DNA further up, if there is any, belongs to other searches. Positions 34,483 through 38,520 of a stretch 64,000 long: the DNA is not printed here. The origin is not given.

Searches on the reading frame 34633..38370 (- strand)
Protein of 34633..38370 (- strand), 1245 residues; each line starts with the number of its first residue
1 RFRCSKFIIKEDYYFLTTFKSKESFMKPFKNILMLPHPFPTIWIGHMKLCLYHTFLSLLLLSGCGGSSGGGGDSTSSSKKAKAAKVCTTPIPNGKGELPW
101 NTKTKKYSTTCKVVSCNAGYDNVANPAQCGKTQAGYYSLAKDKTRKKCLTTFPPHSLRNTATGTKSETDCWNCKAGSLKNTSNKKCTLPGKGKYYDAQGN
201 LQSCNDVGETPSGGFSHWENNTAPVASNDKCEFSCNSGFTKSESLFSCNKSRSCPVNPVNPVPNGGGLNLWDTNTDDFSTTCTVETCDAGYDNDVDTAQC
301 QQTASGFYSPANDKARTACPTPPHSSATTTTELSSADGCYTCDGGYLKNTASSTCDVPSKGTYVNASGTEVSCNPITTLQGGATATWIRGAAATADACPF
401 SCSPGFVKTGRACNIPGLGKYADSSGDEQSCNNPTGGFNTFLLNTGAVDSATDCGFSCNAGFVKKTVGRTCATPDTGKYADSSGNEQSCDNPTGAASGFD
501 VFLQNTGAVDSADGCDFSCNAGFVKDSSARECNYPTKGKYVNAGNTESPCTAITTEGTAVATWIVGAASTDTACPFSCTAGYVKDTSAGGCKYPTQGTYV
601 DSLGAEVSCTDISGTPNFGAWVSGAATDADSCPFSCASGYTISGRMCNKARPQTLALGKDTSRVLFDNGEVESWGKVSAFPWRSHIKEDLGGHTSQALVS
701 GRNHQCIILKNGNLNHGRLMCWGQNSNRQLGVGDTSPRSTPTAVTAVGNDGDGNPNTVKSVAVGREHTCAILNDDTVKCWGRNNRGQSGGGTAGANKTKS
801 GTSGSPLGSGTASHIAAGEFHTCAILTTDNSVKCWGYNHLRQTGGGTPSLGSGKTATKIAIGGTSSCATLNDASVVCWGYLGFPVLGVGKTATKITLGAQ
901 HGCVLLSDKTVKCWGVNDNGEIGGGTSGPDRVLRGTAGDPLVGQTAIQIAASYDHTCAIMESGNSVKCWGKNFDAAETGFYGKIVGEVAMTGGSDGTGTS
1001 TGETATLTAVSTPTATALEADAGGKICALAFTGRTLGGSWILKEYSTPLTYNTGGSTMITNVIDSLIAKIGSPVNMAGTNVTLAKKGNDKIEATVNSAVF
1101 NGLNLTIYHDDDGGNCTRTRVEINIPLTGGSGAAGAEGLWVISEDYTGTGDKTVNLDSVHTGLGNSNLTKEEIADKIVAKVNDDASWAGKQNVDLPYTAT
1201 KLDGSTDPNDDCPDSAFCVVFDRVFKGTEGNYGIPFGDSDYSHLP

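Call 7: search_protein_families(library=pfam, proteins=[window:34633-38370:-], max_evalue=0.01)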
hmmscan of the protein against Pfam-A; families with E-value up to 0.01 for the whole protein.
window:34633-38370:- (1245 aa): 4 families
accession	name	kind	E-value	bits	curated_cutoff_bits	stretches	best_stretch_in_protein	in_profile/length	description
PF13540.12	RCC1_2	-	6.7e-42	140.7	22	4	758-787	1-30/30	Regulator of chromosome condensation (RCC1) repeat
PF25390.1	WD40_RLD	-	7.8e-35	121.3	150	2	655-892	36-284/363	RCC1-like domain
PF00415.24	RCC1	-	1.8e-10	41.6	21.7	1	717-771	2-50/50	Regulator of chromosome condensation (RCC1) repeat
PF25384.1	Alsin_RLD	-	7.2e-05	22.7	100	1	685-825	212-346/405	Alsin RCC1-like domain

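Call 10: search_protein_families(library=ncbifam, proteins=[window:34633-38370:-], max_evalue=0.01)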
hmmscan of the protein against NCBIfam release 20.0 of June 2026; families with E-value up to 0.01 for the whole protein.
window:34633-38370:- (1245 aa): 0 families
